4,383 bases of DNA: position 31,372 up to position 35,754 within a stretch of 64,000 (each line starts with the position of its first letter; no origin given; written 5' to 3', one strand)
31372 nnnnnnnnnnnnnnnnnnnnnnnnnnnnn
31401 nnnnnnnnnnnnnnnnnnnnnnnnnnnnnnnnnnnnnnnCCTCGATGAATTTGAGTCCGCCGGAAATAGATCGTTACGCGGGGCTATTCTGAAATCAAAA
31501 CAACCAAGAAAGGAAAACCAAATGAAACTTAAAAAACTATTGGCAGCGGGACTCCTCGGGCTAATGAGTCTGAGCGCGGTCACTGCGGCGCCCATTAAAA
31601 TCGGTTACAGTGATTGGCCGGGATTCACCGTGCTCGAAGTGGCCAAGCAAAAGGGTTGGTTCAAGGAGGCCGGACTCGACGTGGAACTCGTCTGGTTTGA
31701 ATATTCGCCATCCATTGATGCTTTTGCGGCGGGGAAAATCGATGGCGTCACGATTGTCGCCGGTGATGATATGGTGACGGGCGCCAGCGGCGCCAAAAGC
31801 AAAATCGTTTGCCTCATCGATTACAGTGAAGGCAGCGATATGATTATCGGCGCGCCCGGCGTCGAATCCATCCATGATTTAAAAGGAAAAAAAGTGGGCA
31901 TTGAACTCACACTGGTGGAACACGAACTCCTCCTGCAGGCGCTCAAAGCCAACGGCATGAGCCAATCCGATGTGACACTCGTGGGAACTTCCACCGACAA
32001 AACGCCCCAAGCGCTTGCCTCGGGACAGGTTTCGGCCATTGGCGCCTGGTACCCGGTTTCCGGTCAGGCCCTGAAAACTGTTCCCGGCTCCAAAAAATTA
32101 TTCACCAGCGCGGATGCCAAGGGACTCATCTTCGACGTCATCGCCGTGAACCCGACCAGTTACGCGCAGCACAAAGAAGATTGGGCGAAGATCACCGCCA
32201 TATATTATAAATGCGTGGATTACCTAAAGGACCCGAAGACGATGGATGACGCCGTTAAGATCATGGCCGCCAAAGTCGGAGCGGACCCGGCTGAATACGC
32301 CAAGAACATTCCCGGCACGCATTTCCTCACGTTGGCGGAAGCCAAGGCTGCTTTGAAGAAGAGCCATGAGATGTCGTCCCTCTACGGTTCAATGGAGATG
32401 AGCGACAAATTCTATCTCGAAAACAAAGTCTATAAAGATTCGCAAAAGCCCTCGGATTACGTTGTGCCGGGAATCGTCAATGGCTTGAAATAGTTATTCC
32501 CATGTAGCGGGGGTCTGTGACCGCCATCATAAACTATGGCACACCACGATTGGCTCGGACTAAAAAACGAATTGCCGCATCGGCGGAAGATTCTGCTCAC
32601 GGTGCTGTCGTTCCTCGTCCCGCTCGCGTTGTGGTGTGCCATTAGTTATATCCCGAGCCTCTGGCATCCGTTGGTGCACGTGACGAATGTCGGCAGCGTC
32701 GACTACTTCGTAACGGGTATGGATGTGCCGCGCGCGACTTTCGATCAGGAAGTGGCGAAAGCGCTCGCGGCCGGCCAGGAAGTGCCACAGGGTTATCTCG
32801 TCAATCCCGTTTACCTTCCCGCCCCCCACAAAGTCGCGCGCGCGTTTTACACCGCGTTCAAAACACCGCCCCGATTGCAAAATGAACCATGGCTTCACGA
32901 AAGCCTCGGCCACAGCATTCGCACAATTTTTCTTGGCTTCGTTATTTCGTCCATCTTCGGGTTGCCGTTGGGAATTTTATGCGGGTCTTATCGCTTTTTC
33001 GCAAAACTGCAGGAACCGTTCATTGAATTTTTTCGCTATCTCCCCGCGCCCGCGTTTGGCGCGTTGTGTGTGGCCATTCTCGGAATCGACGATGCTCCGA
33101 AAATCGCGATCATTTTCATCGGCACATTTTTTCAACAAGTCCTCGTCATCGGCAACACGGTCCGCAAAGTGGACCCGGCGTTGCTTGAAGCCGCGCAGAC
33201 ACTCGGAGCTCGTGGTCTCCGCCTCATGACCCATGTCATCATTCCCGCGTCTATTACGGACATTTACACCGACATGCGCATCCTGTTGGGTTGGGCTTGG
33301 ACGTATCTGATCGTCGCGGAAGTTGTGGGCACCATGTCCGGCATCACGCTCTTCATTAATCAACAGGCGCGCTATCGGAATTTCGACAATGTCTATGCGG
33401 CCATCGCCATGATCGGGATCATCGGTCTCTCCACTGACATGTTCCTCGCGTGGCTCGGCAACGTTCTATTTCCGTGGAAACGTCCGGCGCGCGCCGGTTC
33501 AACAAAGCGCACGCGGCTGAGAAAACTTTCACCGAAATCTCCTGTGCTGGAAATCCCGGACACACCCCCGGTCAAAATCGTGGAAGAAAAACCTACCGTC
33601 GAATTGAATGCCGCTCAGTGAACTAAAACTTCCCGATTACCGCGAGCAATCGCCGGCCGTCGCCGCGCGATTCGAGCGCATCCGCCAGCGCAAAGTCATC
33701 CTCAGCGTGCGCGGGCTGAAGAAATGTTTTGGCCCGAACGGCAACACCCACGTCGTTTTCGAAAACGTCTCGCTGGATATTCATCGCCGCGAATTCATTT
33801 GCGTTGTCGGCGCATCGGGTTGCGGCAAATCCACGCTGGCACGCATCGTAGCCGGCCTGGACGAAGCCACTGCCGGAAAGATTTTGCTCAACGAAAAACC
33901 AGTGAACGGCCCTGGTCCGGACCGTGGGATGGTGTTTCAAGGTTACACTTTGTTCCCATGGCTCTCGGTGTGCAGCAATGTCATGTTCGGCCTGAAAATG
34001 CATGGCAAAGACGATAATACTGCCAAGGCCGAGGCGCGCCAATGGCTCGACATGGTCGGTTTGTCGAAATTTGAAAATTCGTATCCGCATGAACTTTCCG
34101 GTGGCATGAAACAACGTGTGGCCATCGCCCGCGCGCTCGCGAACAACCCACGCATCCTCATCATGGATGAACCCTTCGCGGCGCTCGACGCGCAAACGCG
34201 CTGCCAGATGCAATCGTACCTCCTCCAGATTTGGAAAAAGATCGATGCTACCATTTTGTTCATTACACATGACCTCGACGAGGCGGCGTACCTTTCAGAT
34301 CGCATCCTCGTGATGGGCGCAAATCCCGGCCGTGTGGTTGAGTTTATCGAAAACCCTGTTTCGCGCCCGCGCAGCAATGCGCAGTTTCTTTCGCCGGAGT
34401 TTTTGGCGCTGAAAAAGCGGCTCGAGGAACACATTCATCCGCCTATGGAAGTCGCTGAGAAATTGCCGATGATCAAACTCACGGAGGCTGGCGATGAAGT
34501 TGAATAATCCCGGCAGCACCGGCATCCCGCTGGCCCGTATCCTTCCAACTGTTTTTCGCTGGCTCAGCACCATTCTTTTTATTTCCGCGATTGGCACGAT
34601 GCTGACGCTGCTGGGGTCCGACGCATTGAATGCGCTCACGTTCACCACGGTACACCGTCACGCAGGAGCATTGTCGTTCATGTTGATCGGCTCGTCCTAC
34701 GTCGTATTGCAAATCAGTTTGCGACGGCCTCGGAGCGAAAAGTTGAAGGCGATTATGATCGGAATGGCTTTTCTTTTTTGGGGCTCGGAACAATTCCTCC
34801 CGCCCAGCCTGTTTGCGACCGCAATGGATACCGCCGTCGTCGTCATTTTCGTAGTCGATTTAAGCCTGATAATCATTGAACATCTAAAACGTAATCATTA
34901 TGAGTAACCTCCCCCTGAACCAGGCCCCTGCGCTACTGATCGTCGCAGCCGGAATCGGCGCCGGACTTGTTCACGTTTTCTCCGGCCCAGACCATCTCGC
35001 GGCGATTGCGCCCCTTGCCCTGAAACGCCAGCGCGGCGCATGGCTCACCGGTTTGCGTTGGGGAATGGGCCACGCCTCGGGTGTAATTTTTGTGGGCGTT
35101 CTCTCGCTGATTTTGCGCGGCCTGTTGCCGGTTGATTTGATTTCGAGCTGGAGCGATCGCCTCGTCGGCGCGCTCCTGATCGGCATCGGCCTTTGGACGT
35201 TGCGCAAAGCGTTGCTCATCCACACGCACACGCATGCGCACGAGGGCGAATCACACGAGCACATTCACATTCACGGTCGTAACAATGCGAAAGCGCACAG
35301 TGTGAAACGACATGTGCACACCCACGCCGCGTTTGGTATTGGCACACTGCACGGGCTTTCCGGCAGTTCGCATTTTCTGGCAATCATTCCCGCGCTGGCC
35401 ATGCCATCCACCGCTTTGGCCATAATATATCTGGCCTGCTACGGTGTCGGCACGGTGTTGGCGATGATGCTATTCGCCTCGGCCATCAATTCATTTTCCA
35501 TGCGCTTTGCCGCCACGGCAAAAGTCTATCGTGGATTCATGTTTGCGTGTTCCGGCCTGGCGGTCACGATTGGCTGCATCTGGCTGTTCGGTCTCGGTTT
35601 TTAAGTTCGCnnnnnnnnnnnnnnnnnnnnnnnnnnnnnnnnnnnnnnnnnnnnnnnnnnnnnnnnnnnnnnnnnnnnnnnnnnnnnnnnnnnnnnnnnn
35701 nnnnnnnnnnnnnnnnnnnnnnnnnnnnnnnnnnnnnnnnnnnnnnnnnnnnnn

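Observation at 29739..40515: Ureohydrolase + NitT/TauT ABC importer + Ni permease joined to a UreE-less urease operon: candidate Ni-dependent guanidine (amidino-compound) -> urea -> ammonia module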

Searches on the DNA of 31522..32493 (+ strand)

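Call 46: search_rna_families(sources=[L089, L090, L001, L003, L006, L007, L086], threshold=gathering)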
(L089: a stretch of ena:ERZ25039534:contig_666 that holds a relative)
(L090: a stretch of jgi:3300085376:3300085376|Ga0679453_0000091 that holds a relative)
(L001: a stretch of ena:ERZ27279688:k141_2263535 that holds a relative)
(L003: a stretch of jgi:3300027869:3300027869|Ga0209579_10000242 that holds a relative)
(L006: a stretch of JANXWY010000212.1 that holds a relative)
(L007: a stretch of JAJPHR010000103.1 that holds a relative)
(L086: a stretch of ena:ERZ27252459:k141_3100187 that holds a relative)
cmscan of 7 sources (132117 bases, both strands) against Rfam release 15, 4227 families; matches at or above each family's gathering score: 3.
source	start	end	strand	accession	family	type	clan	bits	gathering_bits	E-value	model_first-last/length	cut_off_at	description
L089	19915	20208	-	RF02514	5_ureB_sRNA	Gene; sRNA;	-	133.4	40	1.1e-34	1-292/292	no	5' ureB small RNA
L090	8191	8483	-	RF02514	5_ureB_sRNA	Gene; sRNA;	-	90.7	40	6.1e-22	1-292/292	no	5' ureB small RNA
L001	21147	21438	-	RF02514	5_ureB_sRNA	Gene; sRNA;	-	85.4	40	2.3e-20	1-292/292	no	5' ureB small RNA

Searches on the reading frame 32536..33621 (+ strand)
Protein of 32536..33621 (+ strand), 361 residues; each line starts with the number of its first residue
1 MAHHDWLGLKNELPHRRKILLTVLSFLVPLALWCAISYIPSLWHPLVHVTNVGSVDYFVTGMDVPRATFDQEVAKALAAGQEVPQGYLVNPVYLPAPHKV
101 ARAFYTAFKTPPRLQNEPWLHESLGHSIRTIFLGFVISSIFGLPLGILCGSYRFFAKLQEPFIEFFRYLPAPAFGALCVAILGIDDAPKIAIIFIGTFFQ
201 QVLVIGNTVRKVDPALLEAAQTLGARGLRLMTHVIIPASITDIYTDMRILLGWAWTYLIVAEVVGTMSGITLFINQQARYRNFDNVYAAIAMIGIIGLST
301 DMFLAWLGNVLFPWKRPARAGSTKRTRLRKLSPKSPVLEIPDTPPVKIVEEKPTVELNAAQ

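Call 3: search_protein_families(library=pfam, proteins=[window:32536-33621:+])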
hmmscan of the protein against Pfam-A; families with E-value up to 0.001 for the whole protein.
window:32536-33621:+ (361 aa): 1 family
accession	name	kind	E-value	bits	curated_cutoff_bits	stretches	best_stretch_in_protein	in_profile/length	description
PF00528.27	BPD_transp_1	-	3e-21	76.4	26.4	1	142-307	1-178/184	Binding-protein-dependent transport system inner membrane component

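Call 7: search_protein_families(library=ncbifam, proteins=[window:32536-33621:+])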
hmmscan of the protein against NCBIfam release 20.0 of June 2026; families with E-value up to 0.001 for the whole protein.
window:32536-33621:+ (361 aa): 14 families
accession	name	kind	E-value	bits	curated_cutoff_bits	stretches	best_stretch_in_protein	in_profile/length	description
NF040733.1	ABC_perm_U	equivalog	6.7e-33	114.2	295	1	90-315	31-249/251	ABC transporter permease subunit SaoP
NF007545.0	PRK10160.1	equivalog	1e-30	107.1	342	1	83-315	41-271/275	taurine ABC transporter permease TauC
NF008470.0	PRK11365.1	equivalog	5.5e-28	98.1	347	1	87-315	33-253/263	aliphatic sulfonate ABC transporter permease SsuC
TIGR01183.1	ntrB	equivalog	2e-21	76.6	209.05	1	127-307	22-202/202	nitrate ABC transporter permease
TIGR01097.1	PhnE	equivalog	1.8e-10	40.8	216.7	1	110-307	47-247/252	phosphonate ABC transporter, permease protein PhnE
TIGR03416.1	ABC_choXWV_perm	equivalog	1.1e-08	34.9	363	1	127-270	91-233/267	choline ABC transporter permease subunit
NF008196.0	PRK10952.1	equivalog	7.7e-06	24.9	439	1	136-273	158-294/356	glycine betaine/L-proline ABC transporter permease ProW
TIGR03226.1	PhnU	equivalog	9.8e-06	25.2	283.45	1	208-299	201-291/311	2-aminoethylphosphonate ABC transporter permease subunit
NF007044.0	PRK09497.1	equivalog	5.3e-05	22.8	348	1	187-269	152-233/285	spermidine/putrescine ABC transporter permease PotB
NF011624.0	PRK15050.1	equivalog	8.5e-05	21.8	247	1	209-303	184-279/297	2-aminoethylphosphonate ABC transporter permease subunit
TIGR02139.1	permease_CysT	equivalog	0.00015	21.4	246.1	0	190-253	137-199/265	sulfate ABC transporter permease subunit CysT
NF040839.1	tungstate_WtpB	equivalog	0.0006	19.5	340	0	122-254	44-191/251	tungstate ABC transporter permease WtpB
NF007963.0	PRK10683.1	equivalog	0.00065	19.2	489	0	180-295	179-295/317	putrescine ABC transporter permease PotH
NF043074.1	MMSYN1_0196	equivalog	0.00081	18.8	350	1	180-267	133-219/277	spermidine/putrescine ABC transporter permease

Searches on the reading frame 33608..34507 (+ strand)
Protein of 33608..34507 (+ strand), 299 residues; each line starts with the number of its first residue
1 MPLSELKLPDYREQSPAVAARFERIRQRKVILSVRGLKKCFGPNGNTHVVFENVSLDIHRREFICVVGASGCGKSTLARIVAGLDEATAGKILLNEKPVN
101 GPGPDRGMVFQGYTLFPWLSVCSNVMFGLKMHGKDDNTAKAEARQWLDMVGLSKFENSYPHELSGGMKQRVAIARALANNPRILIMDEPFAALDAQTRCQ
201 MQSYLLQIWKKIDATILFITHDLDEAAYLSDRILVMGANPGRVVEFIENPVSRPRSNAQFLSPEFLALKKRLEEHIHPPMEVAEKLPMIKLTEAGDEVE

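Call 3: search_protein_families(library=pfam, proteins=[window:33608-34507:+])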
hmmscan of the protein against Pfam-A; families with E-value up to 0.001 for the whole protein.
window:33608-34507:+ (299 aa): 4 families
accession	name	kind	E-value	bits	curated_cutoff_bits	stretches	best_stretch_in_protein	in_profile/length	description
PF00005.33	ABC_tran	-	6.6e-33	114.7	25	1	52-191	2-137/137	ABC transporter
PF00004.35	AAA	-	9.3e-05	23.3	21.2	0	64-83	1-20/131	ATPase family associated with various cellular activities (AAA)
PF02463.25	SMC_N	-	0.00013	21.9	40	0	139-221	119-197/220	RecF/RecN/SMC N terminal domain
PF13401.12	AAA_22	-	0.00021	22.1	27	1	60-188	4-92/130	AAA domain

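Call 7: search_protein_families(library=ncbifam, proteins=[window:33608-34507:+])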
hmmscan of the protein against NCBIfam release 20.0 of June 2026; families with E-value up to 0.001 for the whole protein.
window:33608-34507:+ (299 aa): 191 families (the best 25 are shown)
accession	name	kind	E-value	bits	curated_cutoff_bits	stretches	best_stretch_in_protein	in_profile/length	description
NF040729.1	ABC_ATP_SaoA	equivalog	6e-74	248.6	360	1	32-274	2-241/248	ABC transporter ATP-binding protein SaoA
TIGR01184.1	ntrCD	subfamily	3e-68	229.8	291.8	1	52-270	2-224/230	nitrate ABC transporter ATP-binding protein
NF008421.0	PRK11248.1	equivalog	4e-68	229.7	357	1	48-253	14-219/255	taurine ABC transporter ATP-binding subunit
TIGR03265.1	PhnT2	equivalog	1.4e-65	221.8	457.7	1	31-242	4-212/353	putative 2-aminoethylphosphonate ABC transporter ATP-binding protein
NF006987.0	PRK09452.1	equivalog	5.5e-62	209.6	482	1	24-237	10-222/378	spermidine/putrescine ABC transporter ATP-binding protein PotA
NF043075.1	MMSYN1_0197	equivalog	5.7e-60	203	550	1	31-237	2-207/341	spermidine/putrescine ABC transporter ATP-binding protein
TIGR01186.1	proV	subfamily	9.5e-58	196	326.6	1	49-244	7-209/363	betaine/proline/choline family ABC transporter ATP-binding protein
TIGR00968.1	3a0106s01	subfamily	5.7e-57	193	342.75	1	38-244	7-210/237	sulfate ABC transporter ATP-binding protein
TIGR01187.1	potA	subfamily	1.1e-56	192.3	355.6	1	67-237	2-175/325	polyamine ABC transporter ATP-binding protein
NF008653.0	PRK11650.1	subfamily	2.6e-56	191.2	432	1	32-252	4-221/357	sn-glycerol-3-phosphate ABC transporter ATP-binding protein UgpC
TIGR03415.1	ABC_choXWV_ATP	equivalog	6.9e-56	189.8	483.75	2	108-245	110-245/382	choline ABC transporter ATP-binding protein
NF008420.0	PRK11247.1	equivalog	1.3e-54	185.1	395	1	30-257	11-226/257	aliphatic sulfonates ABC transporter ATP-binding protein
NF008233.0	PRK11000.1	equivalog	3.2e-53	180.9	568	1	47-239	15-210/369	maltose/maltodextrin ABC transporter ATP-binding protein MalK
NF008105.0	PRK10851.1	equivalog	1.8e-52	178.2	502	1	37-276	8-247/362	sulfate/thiosulfate ABC transporter ATP-binding protein CysA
NF008513.0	PRK11432.1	equivalog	1.7e-51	175.2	496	1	30-244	5-216/351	ferric ABC transporter ATP-binding protein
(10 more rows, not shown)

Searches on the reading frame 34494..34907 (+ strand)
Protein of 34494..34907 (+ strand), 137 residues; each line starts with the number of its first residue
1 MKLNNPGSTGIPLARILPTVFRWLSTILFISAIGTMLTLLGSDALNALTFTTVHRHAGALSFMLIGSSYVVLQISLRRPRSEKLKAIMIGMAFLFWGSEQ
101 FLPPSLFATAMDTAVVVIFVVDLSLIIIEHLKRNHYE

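Call 3: search_protein_families(library=pfam, proteins=[window:34494-34907:+])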
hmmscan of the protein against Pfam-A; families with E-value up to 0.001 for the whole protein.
window:34494-34907:+ (137 aa): 0 families

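Call 7: search_protein_families(library=ncbifam, proteins=[window:34494-34907:+])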
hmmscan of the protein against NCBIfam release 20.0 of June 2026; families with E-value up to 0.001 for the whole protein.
window:34494-34907:+ (137 aa): 0 families

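Call 39: search_protein_families(library=pfam, max_evalue=1, proteins=[window:34494-34907:+])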
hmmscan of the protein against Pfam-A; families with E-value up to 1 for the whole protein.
window:34494-34907:+ (137 aa): 1 family
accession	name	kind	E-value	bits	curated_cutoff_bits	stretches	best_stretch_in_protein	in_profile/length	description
PF19473.4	DUF6010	-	0.015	15.8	27.3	1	61-119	5-64/120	Family of unknown function (DUF6010)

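Call 41: find_homologous_proteins(query=window:34494-34907:+, max_evalue=0.001)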
Query window:34494-34907:+ (137 aa): 100 proteins with E <= 0.001 among 111 candidates.
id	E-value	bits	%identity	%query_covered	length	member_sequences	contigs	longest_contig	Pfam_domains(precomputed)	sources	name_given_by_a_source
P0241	1.2e-67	244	85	100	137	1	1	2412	-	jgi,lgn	jgi:hypothetical protein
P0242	6.5e-63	229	82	100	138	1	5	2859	-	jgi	jgi:hypothetical protein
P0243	3.8e-58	213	86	88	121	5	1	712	-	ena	-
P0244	4.0e-58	213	80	100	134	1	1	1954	-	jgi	jgi:hypothetical protein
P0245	1.5e-56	208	77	100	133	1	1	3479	-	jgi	jgi:hypothetical protein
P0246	2.2e-56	207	83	89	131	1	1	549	-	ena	-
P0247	4.2e-56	207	82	88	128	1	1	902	-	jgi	jgi:hypothetical protein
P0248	1.7e-55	205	75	100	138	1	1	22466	-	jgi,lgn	jgi:peptidoglycan/LPS O-acetylase OafA/YrhL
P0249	2.9e-55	204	83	88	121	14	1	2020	-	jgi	jgi:hypothetical protein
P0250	3.7e-55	203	82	88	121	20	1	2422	-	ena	-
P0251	4.7e-55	203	83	88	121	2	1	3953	-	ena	-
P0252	2.2e-54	201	81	88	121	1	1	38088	-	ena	-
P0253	1.0e-53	199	74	100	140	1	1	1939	-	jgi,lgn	jgi:hypothetical protein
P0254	1.1e-53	199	82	86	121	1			-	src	-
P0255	1.6e-53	198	79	88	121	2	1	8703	-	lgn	-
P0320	6.8e-35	138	59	88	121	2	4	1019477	-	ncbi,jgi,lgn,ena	jgi:hypothetical protein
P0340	5.9e-25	106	50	81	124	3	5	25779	-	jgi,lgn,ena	-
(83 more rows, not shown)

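Call 75: find_encoding_contigs(protein=P0320, flank=9000, max_places=1)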
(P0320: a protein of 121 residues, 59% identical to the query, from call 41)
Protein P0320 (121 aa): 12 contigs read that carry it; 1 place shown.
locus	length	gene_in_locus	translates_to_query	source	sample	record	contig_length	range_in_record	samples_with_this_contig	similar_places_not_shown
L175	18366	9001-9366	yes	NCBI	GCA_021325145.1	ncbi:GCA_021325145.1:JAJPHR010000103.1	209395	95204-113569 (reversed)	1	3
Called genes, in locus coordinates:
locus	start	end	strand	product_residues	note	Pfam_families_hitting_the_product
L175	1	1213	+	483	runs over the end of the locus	PF00120:Gln-synt_C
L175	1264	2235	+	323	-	PF13379:NMT1_2, PF09084:NMT1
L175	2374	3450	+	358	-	PF00528:BPD_transp_1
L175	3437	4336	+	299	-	PF00005:ABC_tran, PF02463:SMC_N (faint), PF13304:AAA_21 (faint)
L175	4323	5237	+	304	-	PF01522:Polysacc_deac_1, PF10096:DUF2334 (weak)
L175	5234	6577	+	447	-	PF00355:Rieske, PF00848:Ring_hydroxyl_A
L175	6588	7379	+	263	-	PF00106:adh_short, PF01370:Epimerase (weak), PF08659:KR, PF13561:adh_short_C2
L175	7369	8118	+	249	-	PF03781:FGE-sulfatase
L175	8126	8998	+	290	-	PF01261:AP_endonuc_2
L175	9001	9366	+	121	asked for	-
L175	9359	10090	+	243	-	-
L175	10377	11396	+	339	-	PF18152:DAHP_snth_FXD, PF00793:DAHP_synth_1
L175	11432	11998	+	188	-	PF01464:SLT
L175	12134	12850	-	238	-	PF04028:DUF374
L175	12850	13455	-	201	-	PF01330:RuvA_N, PF00633:HHH (faint), PF14520:HHH_5, PF07499:RuvA_C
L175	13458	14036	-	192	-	PF02075:RuvC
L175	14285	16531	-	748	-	PF20245:DUF6600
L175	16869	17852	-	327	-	PF01594:AI-2E_transport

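Call 76: find_encoding_contigs(protein=P0340, flank=9000, max_places=2)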
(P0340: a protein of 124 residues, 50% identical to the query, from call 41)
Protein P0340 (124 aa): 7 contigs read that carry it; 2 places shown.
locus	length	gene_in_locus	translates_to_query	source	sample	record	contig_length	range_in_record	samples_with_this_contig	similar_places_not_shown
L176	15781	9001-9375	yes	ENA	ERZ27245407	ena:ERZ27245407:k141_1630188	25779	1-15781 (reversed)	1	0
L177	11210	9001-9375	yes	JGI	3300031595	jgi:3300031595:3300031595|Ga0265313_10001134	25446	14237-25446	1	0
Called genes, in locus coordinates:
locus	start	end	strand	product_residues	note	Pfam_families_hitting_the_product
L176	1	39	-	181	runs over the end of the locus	PF01765:RRF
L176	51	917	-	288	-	PF00696:AA_kinase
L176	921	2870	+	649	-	PF00361:Proton_antipo_M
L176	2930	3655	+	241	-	PF12728:HTH_17 (weak)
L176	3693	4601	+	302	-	PF00146:NADHdh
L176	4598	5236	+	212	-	-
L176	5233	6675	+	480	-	PF00361:Proton_antipo_M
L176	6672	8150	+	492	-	PF00346:Complex1_49kDa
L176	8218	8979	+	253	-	PF14697:Fer4_21 (faint), PF12837:Fer4_6 (faint), PF13237:Fer4_10 (weak), PF12838:Fer4_7 (weak), PF13187:Fer4_9, PF13484:Fer4_16 (faint), PF00037:Fer4, PF01058:Oxidored_q6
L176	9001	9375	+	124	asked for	-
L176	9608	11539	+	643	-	PF03169:OPT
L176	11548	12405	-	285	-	PF08668:HDOD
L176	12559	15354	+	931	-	PF19501:PcRGLX_1st, PF21345:PcRGLX_2nd, PF21346:PcRGLX_3rd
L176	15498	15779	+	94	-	?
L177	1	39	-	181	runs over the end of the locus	PF01765:RRF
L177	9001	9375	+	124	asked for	-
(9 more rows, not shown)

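Call 87: search_protein_families(library=pfam, max_evalue=0.001, proteins=[L175:9359-10090:+])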
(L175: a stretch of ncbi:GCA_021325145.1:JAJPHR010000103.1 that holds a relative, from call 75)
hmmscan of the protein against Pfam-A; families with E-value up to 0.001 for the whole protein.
L175:9359-10090:+ (243 aa): 0 families

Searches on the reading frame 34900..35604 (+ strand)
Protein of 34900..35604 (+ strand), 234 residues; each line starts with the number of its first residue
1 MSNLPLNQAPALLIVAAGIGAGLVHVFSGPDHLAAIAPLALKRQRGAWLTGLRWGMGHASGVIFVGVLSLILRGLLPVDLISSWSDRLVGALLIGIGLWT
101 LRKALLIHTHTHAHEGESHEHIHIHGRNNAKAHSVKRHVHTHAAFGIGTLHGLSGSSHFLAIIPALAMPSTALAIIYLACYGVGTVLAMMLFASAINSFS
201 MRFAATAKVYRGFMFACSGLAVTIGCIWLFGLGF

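Call 3: search_protein_families(library=pfam, proteins=[window:34900-35604:+])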
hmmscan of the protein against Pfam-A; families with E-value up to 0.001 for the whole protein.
window:34900-35604:+ (234 aa): 1 family
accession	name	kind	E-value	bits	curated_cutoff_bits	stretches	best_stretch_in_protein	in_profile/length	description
PF13386.12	DsbD_2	-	3.3e-06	27.6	24.9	1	42-219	27-197/199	Cytochrome C biogenesis protein transmembrane region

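Call 7: search_protein_families(library=ncbifam, proteins=[window:34900-35604:+])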
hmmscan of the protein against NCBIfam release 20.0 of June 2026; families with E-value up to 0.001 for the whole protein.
window:34900-35604:+ (234 aa): 0 families

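Call 39: search_protein_families(library=pfam, max_evalue=1, proteins=[window:34900-35604:+])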
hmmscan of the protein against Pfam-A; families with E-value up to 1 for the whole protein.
window:34900-35604:+ (234 aa): 1 family
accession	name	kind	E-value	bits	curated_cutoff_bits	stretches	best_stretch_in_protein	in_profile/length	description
PF13386.12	DsbD_2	-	3.3e-06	27.6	24.9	1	42-219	27-197/199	Cytochrome C biogenesis protein transmembrane region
